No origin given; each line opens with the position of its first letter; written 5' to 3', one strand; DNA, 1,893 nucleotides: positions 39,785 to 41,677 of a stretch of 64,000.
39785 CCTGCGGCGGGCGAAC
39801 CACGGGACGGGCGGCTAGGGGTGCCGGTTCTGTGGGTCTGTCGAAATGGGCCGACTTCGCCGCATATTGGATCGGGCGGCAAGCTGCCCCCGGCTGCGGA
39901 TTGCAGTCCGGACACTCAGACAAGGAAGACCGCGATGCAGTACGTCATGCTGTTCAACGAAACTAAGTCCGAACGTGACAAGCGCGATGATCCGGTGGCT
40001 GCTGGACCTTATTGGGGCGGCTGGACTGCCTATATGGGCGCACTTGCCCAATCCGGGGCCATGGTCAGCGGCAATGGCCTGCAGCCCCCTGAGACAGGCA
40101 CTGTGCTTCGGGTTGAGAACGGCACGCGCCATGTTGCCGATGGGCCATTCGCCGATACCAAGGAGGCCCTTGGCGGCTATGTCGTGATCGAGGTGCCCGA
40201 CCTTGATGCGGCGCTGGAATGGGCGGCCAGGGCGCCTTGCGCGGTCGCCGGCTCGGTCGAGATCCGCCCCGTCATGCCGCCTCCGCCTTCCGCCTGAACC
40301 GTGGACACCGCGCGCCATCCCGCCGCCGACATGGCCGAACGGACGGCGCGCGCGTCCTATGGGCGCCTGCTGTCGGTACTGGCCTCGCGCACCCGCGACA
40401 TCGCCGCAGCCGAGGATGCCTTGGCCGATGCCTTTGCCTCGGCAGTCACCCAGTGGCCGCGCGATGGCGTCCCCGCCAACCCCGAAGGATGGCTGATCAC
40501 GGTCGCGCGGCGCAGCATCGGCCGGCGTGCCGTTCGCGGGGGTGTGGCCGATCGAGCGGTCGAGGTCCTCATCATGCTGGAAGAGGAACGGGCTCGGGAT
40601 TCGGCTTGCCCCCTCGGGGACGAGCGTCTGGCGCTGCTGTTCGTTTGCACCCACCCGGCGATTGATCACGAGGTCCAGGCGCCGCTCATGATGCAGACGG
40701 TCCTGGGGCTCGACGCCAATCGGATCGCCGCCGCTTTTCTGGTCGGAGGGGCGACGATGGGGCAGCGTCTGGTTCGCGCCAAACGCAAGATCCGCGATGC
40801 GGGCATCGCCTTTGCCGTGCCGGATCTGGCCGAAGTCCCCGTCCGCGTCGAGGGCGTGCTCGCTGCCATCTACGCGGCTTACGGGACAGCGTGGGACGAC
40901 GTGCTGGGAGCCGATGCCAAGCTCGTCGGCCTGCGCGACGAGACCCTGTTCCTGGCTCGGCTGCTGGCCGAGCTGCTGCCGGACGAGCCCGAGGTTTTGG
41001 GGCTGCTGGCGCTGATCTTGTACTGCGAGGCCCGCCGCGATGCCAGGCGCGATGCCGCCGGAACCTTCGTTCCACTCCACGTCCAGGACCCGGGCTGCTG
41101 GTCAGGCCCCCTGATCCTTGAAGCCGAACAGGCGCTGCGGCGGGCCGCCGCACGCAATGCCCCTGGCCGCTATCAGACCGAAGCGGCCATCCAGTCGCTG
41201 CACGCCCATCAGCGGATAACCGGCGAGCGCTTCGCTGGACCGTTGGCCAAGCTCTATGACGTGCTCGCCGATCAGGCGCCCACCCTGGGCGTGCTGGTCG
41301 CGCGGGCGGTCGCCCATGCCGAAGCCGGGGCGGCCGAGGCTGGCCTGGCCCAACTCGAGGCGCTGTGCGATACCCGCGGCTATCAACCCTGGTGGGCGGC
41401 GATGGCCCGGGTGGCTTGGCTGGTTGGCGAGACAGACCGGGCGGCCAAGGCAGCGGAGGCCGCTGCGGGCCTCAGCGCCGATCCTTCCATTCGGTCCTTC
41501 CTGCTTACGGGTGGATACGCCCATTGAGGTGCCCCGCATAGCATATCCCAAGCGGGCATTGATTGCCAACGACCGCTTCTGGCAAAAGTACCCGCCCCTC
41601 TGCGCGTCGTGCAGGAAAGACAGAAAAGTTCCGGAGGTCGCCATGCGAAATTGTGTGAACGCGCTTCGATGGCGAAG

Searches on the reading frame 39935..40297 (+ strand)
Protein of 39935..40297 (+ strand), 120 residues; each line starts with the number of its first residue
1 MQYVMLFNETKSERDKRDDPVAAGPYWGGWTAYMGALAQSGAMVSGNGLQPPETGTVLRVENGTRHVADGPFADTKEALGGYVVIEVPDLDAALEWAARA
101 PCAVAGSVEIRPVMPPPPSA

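Call 3: search_protein_families(library=pfam, proteins=[window:39935-40297:+], max_evalue=0.1)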
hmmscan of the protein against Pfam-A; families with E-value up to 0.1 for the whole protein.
window:39935-40297:+ (120 aa): 1 family
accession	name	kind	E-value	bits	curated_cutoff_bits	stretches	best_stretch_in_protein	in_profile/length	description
PF03795.20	YCII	-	1.8e-18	67.2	24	1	1-115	1-93/95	YCII-related domain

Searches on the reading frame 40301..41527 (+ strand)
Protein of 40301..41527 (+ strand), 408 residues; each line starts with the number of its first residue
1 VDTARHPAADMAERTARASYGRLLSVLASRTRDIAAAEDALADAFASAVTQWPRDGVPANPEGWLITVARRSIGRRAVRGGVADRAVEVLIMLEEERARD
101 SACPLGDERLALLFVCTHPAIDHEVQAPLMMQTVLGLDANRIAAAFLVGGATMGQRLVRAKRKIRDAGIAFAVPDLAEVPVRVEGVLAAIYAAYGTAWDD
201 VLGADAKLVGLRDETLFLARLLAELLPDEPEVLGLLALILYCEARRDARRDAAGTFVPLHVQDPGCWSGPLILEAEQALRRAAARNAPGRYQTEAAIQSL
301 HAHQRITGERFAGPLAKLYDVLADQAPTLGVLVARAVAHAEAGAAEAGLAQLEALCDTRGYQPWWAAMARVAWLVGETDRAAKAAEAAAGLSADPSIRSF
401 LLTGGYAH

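Call 3: search_protein_families(library=pfam, proteins=[window:40301-41527:+], max_evalue=0.1)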
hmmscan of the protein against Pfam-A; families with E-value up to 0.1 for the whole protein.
window:40301-41527:+ (408 aa): 2 families
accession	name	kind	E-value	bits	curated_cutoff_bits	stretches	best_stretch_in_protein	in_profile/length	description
PF20239.3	DUF6596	-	8.6e-25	87.4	27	1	182-283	1-102/102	Family of unknown function (DUF6596)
PF04542.20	Sigma70_r2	-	8.1e-07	29.2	24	1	19-75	5-63/71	Sigma-70 region 2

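Call 53: find_related_loci(query=window:40301-41527:+, collection=metagenome_contigs, flank=10000)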
Query window:40301-41527:+ (408 aa) in metagenome_contigs; peptide patterns used: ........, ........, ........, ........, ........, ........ (x = any residue, [..] = any of these).
108 stretches matched a pattern; 39 encode a relative of the query (tblastn E <= 1e-3); 39 distinct loci.
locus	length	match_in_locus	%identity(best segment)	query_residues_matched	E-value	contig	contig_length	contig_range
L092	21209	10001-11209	89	5-407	0e+0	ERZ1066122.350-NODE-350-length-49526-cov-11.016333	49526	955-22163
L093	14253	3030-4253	70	1-407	2e-160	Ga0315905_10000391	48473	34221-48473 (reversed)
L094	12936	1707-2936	71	1-406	4e-158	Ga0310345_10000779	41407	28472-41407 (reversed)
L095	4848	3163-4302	71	27-406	1e-153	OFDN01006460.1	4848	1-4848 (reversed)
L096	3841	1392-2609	62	1-406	8e-146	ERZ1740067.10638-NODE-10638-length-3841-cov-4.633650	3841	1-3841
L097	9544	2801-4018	63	1-406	4e-140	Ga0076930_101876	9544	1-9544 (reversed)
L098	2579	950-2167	62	1-406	7e-148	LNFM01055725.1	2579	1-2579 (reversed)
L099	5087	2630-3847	63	1-406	2e-141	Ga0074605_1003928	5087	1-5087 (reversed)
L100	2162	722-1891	64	17-406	4e-145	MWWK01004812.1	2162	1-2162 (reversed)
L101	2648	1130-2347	62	1-406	1e-140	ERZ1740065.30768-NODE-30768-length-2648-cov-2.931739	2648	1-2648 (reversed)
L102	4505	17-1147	60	32-408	3e-135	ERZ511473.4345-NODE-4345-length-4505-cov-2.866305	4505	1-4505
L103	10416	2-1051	72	57-406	3e-126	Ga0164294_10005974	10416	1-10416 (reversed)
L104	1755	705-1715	72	1-337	3e-133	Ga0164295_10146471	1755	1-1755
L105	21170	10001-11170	65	17-406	1e-137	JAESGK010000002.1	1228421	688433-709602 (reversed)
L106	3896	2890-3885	63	1-332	1e-114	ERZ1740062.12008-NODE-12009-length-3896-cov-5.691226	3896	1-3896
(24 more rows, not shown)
